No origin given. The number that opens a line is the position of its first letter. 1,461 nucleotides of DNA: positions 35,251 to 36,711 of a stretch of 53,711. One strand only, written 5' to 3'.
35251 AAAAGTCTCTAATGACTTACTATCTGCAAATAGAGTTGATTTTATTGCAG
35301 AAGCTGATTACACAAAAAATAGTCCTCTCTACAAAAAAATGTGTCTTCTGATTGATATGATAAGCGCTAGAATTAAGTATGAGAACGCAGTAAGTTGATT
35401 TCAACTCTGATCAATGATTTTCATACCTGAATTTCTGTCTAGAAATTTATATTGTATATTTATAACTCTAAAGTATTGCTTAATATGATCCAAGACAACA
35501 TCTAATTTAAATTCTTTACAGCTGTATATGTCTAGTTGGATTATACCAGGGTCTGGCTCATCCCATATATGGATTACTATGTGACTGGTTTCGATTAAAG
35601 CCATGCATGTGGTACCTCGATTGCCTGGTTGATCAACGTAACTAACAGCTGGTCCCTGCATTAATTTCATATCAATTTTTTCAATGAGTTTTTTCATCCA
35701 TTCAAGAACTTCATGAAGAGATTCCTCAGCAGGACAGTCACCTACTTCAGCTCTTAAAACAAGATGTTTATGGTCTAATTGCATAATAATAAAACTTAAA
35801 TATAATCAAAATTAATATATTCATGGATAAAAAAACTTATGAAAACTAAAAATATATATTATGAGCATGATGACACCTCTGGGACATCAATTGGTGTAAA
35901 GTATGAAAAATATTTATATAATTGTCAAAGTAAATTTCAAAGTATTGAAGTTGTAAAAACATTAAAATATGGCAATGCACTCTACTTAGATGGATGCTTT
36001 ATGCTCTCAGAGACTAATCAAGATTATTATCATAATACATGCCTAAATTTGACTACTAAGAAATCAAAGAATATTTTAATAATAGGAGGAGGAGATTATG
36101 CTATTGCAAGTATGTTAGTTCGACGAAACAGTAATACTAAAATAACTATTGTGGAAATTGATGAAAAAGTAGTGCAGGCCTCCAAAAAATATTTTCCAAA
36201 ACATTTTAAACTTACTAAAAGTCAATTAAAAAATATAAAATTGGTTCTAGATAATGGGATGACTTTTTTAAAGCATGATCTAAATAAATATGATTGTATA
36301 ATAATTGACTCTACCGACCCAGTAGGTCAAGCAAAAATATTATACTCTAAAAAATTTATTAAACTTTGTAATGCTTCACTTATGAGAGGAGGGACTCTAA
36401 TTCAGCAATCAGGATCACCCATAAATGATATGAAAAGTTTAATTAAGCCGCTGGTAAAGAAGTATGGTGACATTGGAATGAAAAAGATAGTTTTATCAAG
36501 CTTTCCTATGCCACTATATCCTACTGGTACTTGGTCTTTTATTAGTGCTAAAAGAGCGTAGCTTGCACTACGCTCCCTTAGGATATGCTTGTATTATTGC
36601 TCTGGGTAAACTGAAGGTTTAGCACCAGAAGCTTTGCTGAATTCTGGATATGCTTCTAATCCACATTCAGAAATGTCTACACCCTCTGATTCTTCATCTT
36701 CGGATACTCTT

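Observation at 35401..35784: SpeD-fold decarboxylase with an ET/SH cleavage site: possibly an arginine or ornithine decarboxylase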

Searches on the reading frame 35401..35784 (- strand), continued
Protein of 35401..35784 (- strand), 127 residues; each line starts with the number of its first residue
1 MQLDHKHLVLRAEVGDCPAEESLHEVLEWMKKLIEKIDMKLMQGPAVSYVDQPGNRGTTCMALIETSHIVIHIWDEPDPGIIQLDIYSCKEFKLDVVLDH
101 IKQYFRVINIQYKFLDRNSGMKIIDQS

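Call 98: find_related_loci(query=A1, collection=viral_contigs, flank=3000)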
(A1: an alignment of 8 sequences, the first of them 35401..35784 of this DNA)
Query A1 (127 aa) in viral_contigs; peptide patterns used: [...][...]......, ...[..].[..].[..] (x = any residue, [..] = any of these).
600 stretches matched a pattern (row limit reached: there are more); 589 encode a relative of the query (tblastn E <= 1e-3); the best 80 are kept; 80 distinct loci.
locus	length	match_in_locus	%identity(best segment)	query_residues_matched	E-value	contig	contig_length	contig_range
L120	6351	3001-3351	50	3-121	4e-40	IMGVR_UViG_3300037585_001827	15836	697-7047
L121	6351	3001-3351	50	3-121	4e-40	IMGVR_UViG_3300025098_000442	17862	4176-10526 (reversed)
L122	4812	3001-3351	50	3-121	9e-40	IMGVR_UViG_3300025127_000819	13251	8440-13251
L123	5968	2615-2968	52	5-124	1e-39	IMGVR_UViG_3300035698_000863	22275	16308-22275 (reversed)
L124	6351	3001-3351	50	3-121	8e-40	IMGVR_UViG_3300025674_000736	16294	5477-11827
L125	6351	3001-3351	50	3-121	8e-40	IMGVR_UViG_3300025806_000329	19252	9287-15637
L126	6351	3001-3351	50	3-121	1e-39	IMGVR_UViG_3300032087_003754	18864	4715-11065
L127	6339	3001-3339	53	3-117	1e-39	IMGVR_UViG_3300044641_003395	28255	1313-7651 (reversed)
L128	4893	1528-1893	46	3-127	2e-39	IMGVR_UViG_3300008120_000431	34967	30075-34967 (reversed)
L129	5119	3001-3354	51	3-122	2e-39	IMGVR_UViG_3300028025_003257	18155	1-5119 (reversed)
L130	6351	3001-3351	51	3-121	2e-39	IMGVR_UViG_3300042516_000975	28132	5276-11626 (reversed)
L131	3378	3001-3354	52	3-122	3e-39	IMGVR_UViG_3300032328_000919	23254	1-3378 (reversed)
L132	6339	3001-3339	54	3-117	4e-39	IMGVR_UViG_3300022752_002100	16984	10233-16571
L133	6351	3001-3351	50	3-121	5e-39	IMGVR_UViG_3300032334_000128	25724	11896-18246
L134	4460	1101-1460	48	3-124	8e-39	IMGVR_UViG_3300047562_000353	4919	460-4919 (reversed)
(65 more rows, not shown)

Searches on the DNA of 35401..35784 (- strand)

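Call 94: search_dna_similar(query=L092:1-5626:+, collection=phages, mode=near, max_rows=5)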
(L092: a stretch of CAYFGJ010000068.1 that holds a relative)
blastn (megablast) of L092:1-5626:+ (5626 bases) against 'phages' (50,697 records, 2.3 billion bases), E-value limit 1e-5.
Records with a match: 4; places in all: 4; records where one place covers at least 80% of the query: 0.
Best place of each record, by identity: 80-90% 3; 60-80% 1.
By first word of the organism name: Pelagibacter 4.
By host as written in the record: Candidatus Pelagibacter sp. HTCC7211 3; Candidatus Pelagibacter ubique HTCC1063 1.
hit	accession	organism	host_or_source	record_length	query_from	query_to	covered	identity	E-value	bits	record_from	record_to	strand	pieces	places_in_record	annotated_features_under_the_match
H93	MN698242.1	Pelagibacter phage HTVC103P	Candidatus Pelagibacter sp. HTCC7211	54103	1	3774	67%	85.7%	0e+0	3938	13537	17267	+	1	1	hypothetical protein (x8) | DNA polymerase | S-adenosylmethionine decarboxylase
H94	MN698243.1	Pelagibacter phage HTVC104P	Candidatus Pelagibacter sp. HTCC7211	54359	1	2745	49%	89.2%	0e+0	3415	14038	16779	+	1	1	hypothetical protein (x4) | DNA polymerase | S-adenosylmethionine decarboxylase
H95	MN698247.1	Pelagibacter phage HTVC115P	Candidatus Pelagibacter sp. HTCC7211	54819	4969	5356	7%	87.1%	3e-120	440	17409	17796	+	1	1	hypothetical protein (x2)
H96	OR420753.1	Pelagibacter phage HTVC041P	Candidatus Pelagibacter ubique HTCC1063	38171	4175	4408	4%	79.1%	3e-36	161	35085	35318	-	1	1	hypothetical protein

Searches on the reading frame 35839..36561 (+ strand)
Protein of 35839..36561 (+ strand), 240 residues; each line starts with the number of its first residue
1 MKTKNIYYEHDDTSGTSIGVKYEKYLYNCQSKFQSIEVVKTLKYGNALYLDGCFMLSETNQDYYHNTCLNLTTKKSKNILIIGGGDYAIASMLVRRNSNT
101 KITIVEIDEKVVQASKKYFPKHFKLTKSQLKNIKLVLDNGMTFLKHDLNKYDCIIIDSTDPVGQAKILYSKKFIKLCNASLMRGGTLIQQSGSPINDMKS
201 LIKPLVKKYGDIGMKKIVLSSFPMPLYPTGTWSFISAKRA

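Call 3: search_protein_families(library=pfam, proteins=[window:35839-36561:+], max_evalue=0.01)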
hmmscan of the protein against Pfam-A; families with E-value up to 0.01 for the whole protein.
window:35839-36561:+ (240 aa): 5 families
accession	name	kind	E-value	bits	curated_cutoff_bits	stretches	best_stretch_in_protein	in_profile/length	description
PF01564.23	Spermine_synth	-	3.7e-37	128.1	22.9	1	72-239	15-178/186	Spermine/spermidine synthase domain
PF17284.7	Spermine_synt_N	-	3.9e-10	39.9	22.1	1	12-58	8-53/53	Spermidine synthase tetramerisation domain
PF05175.20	MTS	-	0.00059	20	23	1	70-188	26-137/170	Methyltransferase small domain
PF01861.22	BpsA_C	-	0.0045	16.7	27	1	75-163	44-125/243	Branched-chain polyamine synthase A C-terminal domain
PF02390.23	Methyltransf_4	-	0.0059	16.5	24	1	82-190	8-116/173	Putative methyltransferase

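Call 4: search_protein_families(library=ncbifam, proteins=[window:35839-36561:+], max_evalue=0.01)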
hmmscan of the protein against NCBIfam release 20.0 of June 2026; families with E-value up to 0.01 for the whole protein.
window:35839-36561:+ (240 aa): 14 families
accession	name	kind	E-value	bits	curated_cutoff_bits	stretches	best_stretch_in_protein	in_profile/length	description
NF002010.0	PRK00811.1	equivalog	4.8e-59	200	260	1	4-238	4-238/287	polyamine aminopropyltransferase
TIGR00417.1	speE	equivalog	2.5e-50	171.3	249.55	1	9-237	4-230/271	spermidine synthase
NF002956.0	PRK03612.1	equivalog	3.3e-24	85.2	472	1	26-202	244-428/522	polyamine aminopropyltransferase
NF002435.0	PRK01581.1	equivalog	5.5e-17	61.9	537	1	21-196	95-273/374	polyamine aminopropyltransferase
NF003380.0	PRK04457.1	equivalog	9.8e-13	47.7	304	1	68-189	62-178/265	polyamine aminopropyltransferase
NF037959.1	MFS_SpdSyn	subfamily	1.1e-08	34.3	40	1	72-188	272-382/480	fused MFS/spermidine synthase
NF001811.0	PRK00536.1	equivalog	6.4e-08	32.6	352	1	70-211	66-190/262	spermidine synthase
NF047853.1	tRm6a37MtseTrmN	equivalog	0.0016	18.2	350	1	74-155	42-119/244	tRNA(1)(Val) (adenine(37)-N(6))-methyltransferase TrmN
NF000499.2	Erm23S_rRNA_broad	equivalog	0.0028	17.1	212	1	70-122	18-68/244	23S ribosomal RNA methyltransferase Erm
TIGR00755.1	ksgA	equivalog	0.003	16.9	171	1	69-134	23-78/256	16S rRNA (adenine(1518)-N(6)/adenine(1519)-N(6))-dimethyltransferase RsmA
NF007286.0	PRK09754.1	equivalog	0.0035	16.2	447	1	69-215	137-279/400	phenylpropionate dioxygenase ferredoxin reductase subunit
NF007039.0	PRK09496.3-2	equivalog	0.0039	16.1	293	1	60-121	211-273/446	Trk system potassium transporter TrkA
TIGR01350.1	lipoamide_DH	equivalog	0.0044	15.8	408.8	1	68-145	163-238/461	dihydrolipoyl dehydrogenase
NF041853.1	hythiocyan_redase_MerA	equivalog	0.0078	15.1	650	1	60-146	144-229/440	hypothiocyanous acid reductase MerA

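Call 97: search_solved_structures(query=window:35839-36561:+, max_evalue=1e-10, show_alignments=2)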
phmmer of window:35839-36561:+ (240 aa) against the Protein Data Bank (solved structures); distinct sequences matched with E-value up to 1e-10: 25.
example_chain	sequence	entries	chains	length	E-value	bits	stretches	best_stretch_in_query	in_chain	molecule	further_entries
1iy9_A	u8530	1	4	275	7.3e-32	114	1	6-236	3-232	Spermidine synthase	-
6o64_A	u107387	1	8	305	1.9e-30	109.4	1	15-235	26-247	Spermidine synthase 2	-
2hte_A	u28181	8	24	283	2.9e-30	108.8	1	15-234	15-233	Spermidine synthase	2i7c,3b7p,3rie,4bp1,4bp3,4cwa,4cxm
2pwp_A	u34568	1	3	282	3.2e-30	108.7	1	15-234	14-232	Spermidine synthase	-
4uoe_A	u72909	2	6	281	3.4e-30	108.6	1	15-234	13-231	SPERMIDINE SYNTHASE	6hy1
2pss_A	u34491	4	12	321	4.3e-30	108.2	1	15-234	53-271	Spermidine synthase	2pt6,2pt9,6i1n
8iyi_A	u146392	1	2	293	6.6e-28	101.1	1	14-235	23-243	KLLA0B09372p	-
6o65_A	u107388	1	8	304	9.9e-28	100.5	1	15-235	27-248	Spermidine synthase 1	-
1xj5_A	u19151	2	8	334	1.3e-27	100.1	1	15-235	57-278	Spermidine synthase 1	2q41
6o63_A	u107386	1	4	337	1.3e-27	100.1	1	15-235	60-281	Spermidine synthase 1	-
2b2c_A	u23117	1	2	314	6.6e-26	94.6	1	15-234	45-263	spermidine synthase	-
1mjf_A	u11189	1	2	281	3.7e-25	92.1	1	15-235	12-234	spermidine synthase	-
2o05_A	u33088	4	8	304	4.9e-25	91.7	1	15-235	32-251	Spermidine synthase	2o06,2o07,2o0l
3rw9_A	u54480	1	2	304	4.9e-25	91.7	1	15-235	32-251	Spermidine synthase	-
9q41_A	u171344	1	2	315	5.4e-25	91.6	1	15-235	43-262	Spermidine synthase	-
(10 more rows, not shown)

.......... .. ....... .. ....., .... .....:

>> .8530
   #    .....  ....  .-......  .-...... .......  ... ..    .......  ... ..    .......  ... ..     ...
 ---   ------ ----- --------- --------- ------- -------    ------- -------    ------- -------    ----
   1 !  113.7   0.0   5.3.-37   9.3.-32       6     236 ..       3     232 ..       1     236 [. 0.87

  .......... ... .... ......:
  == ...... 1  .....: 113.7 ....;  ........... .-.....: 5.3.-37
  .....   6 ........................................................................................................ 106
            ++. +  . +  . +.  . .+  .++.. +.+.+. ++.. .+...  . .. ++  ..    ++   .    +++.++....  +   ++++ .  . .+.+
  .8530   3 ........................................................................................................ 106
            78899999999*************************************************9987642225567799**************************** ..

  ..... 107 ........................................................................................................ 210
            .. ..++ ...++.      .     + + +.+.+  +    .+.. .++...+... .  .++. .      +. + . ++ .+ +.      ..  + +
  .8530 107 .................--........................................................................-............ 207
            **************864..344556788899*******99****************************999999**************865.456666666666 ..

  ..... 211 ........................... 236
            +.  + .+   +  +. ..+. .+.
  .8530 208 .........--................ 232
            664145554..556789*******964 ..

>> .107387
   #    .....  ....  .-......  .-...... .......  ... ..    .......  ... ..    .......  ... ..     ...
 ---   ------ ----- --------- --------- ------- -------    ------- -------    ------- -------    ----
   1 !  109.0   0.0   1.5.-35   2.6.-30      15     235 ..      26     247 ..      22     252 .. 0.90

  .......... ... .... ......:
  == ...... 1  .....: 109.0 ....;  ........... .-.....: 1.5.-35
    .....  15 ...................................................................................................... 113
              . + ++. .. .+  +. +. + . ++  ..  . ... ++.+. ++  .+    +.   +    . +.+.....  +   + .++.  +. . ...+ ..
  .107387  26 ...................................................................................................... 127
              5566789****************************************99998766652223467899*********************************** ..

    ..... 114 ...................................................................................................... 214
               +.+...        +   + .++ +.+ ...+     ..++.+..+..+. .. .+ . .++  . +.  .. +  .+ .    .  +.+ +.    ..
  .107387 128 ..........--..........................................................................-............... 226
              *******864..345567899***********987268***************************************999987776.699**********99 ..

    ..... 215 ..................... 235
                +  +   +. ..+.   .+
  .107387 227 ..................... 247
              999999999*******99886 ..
